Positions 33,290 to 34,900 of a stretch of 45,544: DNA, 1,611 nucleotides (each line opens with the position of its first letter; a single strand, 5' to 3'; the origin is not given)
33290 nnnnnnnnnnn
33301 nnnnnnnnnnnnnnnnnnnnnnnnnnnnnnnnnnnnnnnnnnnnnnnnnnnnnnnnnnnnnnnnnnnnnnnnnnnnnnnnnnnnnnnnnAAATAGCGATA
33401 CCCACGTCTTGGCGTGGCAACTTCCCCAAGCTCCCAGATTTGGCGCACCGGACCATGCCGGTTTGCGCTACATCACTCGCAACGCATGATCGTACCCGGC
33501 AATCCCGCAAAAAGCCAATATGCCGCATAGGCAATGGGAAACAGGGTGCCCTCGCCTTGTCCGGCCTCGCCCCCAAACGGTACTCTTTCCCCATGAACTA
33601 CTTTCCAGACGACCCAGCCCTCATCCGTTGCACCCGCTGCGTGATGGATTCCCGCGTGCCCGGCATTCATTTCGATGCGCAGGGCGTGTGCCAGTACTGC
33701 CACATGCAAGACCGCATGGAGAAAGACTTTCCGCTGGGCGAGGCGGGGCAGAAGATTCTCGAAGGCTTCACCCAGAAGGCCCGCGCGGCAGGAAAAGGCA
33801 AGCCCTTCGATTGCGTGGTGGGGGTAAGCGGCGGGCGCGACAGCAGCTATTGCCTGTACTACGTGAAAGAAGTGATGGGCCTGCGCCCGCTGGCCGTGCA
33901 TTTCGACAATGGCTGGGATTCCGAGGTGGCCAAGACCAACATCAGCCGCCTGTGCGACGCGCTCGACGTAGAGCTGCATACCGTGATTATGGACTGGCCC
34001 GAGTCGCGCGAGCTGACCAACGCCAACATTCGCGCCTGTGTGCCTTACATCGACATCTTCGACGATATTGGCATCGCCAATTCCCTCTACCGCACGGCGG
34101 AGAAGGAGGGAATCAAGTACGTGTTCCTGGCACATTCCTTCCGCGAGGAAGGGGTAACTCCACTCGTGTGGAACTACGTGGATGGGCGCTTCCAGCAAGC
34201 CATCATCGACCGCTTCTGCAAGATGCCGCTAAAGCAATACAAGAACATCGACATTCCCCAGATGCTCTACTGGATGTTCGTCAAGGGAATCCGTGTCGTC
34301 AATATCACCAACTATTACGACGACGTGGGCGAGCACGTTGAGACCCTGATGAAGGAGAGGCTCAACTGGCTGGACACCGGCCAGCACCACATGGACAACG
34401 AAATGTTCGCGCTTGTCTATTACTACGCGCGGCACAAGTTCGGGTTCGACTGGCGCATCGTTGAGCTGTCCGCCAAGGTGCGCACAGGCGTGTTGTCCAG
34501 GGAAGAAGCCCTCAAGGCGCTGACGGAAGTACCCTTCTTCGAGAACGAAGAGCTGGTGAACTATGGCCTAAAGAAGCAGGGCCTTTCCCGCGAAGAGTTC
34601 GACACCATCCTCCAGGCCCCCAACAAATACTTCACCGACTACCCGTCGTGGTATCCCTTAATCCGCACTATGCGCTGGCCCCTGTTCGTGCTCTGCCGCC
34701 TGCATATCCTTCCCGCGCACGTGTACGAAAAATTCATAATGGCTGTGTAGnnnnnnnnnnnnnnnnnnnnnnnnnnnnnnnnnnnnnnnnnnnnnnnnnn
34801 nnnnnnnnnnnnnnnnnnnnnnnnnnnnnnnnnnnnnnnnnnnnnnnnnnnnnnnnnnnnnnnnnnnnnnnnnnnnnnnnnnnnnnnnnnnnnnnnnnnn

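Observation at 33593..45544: Extracytoplasmic-type glycosylation island with an unusual tailoring set (GT2 + two GT-C/TPR enzymes + amidotransferase + carbamoyltransferase + three radical SAM enzymes)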

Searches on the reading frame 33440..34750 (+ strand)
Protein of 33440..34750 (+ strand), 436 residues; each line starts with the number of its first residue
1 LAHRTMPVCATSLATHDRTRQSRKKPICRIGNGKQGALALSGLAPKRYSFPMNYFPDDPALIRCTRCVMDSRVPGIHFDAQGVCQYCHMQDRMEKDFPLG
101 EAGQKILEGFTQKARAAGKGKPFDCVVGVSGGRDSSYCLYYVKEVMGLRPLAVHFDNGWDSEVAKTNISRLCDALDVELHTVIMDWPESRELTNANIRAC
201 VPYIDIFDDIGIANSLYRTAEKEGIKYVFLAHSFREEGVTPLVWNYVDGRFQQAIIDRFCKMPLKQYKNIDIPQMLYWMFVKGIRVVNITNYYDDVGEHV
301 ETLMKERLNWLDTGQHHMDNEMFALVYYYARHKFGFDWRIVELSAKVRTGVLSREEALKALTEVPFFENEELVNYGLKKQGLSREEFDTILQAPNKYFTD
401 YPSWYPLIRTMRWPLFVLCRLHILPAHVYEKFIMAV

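Call 5: search_protein_families(library=pfam, proteins=[window:33440-34750:+], max_evalue=0.01)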
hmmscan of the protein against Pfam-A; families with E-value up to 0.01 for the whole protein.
window:33440-34750:+ (436 aa): 2 families
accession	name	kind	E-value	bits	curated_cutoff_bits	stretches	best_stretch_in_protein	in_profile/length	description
PF06508.19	QueC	-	0.00047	20.2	22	1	125-187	2-63/210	Queuosine biosynthesis protein QueC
PF01171.26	ATP_bind_3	-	0.0023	18.1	27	1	125-191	2-74/182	PP-loop family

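Call 6: search_protein_families(library=ncbifam, proteins=[window:33440-34750:+], max_evalue=0.01)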
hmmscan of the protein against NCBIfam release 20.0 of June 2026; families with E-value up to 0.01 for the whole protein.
window:33440-34750:+ (436 aa): 4 families
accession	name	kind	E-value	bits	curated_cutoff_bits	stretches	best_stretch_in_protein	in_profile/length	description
TIGR03573.1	WbuX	subfamily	5.9e-63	213.4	203.2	1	64-391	4-343/344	N-acetyl sugar amidotransferase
TIGR02432.1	lysidine_TilS_N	equivalog_domain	9.2e-05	22.4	93.6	1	125-198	2-80/189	tRNA lysidine(34) synthetase TilS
TIGR00268.2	TIGR00268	equivalog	0.0041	16.4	150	1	125-199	16-91/259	ATP-dependent sacrificial sulfur transferase LarE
NF006351.0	PRK08576.1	equivalog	0.0073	14.9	290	1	119-181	231-292/436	hypothetical protein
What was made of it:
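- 33593..34750 (+): WbuX-family PP-loop N-acetyl-sugar amidotransferase (385 aa). TIGR03573 scores 213.4 bits against a cutoff of 203.2 (call 6).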

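Call 58: search_solved_structures(query=window:33593-34750:+, max_evalue=0.01)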
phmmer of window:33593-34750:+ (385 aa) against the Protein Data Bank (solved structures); distinct sequences matched with E-value up to 0.01: 1.
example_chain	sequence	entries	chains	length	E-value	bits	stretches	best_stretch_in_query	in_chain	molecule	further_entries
8wex_A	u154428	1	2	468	4.1e-10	42.4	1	19-103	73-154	N-acetyl sugar amidotransferase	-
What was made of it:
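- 33593..34750 (+): PDB 8wex, an N-acetyl sugar amidotransferase, matches at E 4e-10 (call 58).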

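Call 82: search_protein_families(library=padloc, proteins=[window:33593-34750:+], max_evalue=0.001)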
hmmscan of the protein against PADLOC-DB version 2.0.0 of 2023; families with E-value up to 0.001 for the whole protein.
window:33593-34750:+ (385 aa): 0 families
